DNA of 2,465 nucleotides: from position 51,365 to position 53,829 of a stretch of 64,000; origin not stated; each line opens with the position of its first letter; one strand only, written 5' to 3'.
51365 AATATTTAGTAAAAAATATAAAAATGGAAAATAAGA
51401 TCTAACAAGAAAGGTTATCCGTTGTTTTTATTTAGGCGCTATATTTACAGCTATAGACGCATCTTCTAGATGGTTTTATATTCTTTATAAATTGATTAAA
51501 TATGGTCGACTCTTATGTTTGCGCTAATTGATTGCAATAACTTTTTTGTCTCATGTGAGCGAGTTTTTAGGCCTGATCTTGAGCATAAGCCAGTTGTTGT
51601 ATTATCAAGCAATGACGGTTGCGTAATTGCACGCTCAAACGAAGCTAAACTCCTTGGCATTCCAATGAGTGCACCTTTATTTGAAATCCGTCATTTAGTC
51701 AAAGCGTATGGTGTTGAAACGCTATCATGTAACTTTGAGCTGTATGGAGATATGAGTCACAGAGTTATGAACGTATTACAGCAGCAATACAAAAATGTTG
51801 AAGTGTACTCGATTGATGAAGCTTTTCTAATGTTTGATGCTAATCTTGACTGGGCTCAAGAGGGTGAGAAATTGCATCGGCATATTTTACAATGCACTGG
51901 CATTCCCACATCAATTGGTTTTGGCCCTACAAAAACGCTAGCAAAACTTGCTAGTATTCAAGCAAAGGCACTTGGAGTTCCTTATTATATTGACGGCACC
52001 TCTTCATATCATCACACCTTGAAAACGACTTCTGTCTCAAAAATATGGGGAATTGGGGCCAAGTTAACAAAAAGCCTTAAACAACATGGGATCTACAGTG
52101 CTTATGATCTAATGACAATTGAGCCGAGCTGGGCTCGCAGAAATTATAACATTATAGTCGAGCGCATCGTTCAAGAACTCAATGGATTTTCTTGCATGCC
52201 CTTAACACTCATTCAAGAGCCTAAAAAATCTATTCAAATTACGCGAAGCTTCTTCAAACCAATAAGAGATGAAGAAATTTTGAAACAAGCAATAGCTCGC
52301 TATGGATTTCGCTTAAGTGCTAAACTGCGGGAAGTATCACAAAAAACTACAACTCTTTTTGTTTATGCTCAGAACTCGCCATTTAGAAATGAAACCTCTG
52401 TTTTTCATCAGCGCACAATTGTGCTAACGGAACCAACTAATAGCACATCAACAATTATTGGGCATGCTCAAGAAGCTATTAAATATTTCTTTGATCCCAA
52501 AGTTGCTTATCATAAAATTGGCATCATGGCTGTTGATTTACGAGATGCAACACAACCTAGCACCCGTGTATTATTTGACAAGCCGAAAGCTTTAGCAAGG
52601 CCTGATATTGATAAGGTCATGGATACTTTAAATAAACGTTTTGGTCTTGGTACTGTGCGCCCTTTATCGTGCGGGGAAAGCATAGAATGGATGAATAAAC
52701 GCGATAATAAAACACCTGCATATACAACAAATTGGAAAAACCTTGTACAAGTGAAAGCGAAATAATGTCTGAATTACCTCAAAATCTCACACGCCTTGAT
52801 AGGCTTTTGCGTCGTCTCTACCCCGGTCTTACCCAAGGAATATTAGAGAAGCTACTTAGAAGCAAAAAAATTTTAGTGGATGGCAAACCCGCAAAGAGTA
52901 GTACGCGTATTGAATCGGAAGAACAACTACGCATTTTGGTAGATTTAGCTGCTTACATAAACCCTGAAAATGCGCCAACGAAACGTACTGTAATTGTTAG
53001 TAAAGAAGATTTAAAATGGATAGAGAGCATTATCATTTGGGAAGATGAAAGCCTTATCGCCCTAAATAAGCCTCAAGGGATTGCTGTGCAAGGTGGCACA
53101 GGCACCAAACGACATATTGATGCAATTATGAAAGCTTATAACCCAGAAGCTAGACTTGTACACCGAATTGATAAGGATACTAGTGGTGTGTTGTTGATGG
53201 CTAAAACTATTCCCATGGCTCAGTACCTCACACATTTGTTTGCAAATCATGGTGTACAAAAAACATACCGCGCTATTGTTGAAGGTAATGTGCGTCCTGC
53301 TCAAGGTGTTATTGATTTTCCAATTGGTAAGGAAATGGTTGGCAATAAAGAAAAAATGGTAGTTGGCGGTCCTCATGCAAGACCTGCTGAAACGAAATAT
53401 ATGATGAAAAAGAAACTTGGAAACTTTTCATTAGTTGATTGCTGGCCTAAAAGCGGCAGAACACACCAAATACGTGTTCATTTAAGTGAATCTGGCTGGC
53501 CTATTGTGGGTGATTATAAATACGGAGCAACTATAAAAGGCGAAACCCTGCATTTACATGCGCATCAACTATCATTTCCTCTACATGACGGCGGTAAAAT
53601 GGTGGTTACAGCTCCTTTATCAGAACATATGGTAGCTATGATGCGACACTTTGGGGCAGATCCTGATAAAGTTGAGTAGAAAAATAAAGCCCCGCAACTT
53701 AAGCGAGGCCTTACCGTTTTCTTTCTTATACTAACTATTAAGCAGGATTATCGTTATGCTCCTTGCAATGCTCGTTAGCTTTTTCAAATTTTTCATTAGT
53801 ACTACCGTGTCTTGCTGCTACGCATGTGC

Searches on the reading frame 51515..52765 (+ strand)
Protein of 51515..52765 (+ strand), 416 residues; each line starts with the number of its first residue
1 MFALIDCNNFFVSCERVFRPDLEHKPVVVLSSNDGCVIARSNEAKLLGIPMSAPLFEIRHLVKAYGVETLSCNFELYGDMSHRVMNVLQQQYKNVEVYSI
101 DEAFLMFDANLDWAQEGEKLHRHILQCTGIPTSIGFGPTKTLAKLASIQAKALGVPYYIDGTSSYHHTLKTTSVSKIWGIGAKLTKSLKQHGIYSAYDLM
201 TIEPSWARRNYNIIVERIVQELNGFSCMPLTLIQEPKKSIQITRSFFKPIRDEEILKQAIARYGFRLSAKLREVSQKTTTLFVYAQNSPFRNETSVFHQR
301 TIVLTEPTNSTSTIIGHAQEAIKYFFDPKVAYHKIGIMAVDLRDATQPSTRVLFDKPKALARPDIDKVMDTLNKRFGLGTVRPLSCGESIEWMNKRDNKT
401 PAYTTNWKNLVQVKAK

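Call 3: search_protein_families(library=pfam, proteins=[window:51515-52765:+], max_evalue=0.1)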
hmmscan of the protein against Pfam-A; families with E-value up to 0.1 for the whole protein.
window:51515-52765:+ (416 aa): 4 families
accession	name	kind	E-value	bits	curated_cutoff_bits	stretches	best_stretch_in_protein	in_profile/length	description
PF00817.25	IMS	-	1.1e-33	116.7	23.2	1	5-147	1-147/148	impB/mucB/samB family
PF11799.13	IMS_C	-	2.5e-15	57.3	20.7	1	237-347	1-104/109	impB/mucB/samB family C-terminal domain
PF13438.11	DUF4113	-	1.5e-14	54.2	24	1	366-413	4-51/51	Domain of unknown function (DUF4113)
PF11798.14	IMS_HHH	-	2e-05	25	24.4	1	166-193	5-32/32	IMS family HHH motif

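Call 91: search_protein_families(library=ncbifam, proteins=[window:51515-52765:+], max_evalue=0.00001)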
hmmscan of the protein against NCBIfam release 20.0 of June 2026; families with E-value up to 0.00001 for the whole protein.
window:51515-52765:+ (416 aa): 10 families
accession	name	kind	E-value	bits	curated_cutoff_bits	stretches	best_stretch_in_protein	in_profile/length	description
NF002955.0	PRK03609.1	subfamily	2e-93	313.6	431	1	1-414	1-422/422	translesion error-prone DNA polymerase V subunit UmuC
NF002848.0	PRK03103.1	subfamily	3e-40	138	381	1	3-381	7-386/410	DNA polymerase IV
NF002751.0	PRK02794.1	equivalog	6e-39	134.1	371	1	3-382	41-413/425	DNA polymerase IV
NF002882.0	PRK03348.1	equivalog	2.5e-36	125.4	389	1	5-349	10-351/461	DNA polymerase IV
NF002492.0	PRK01810.1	equivalog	8e-32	110.4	399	1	5-382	15-390/412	DNA polymerase IV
NF003015.0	PRK03858.1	subfamily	1.9e-30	106.3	367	1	6-381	13-380/399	DNA polymerase IV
NF002883.0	PRK03352.1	equivalog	5e-28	98.3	330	1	5-325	10-326/347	DNA polymerase IV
NF002677.0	PRK02406.1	equivalog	2.2e-27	96.1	256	1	5-301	11-310/357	DNA polymerase IV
NF010731.0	PRK14133.1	equivalog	3.5e-27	95.6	362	1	5-295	8-295/352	DNA polymerase IV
NF002292.0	PRK01216.1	equivalog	1.5e-22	80.1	339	1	3-203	4-209/351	DNA polymerase IV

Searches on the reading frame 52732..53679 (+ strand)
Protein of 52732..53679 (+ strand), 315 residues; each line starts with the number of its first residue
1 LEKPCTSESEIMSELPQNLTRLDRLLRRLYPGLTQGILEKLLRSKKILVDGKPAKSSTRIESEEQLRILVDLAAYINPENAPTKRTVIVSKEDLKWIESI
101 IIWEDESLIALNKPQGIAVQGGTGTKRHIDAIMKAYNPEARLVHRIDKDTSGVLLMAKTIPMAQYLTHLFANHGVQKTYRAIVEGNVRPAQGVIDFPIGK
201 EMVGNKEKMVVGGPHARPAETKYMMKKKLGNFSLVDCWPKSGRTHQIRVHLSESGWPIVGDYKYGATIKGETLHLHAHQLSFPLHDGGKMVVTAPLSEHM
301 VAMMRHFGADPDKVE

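Call 91: search_protein_families(library=ncbifam, proteins=[window:52732-53679:+], max_evalue=0.00001)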
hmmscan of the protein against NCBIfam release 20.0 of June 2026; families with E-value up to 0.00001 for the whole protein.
window:52732-53679:+ (315 aa): 6 families
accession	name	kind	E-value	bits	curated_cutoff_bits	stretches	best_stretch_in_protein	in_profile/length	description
TIGR00005.1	rluA_subfam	subfamily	5.6e-59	199.9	192.7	1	20-305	6-295/298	RluA family pseudouridine synthase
NF008249.0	PRK11025.1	equivalog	2.8e-43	148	378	1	20-305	20-311/317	23S rRNA pseudouridine(955/2504/2580) synthase RluC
NF008385.0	PRK11180.1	equivalog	7.2e-32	111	351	1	19-267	17-256/325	23S rRNA pseudouridine(1911/1915/1917) synthase RluD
NF008321.0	PRK11112.1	equivalog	2.6e-28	99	328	1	101-308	4-235/257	tRNA pseudouridine(65) synthase TruC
TIGR01621.1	RluA-like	hypoth_equivalog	1.8e-27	96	222.3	1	101-287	4-188/217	TIGR01621 family pseudouridine synthase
NF007543.0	PRK10158.1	equivalog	1.6e-22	80.3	286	1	100-282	15-202/219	bifunctional tRNA pseudouridine(32) synthase/23S rRNA pseudouridine(746) synthase RluA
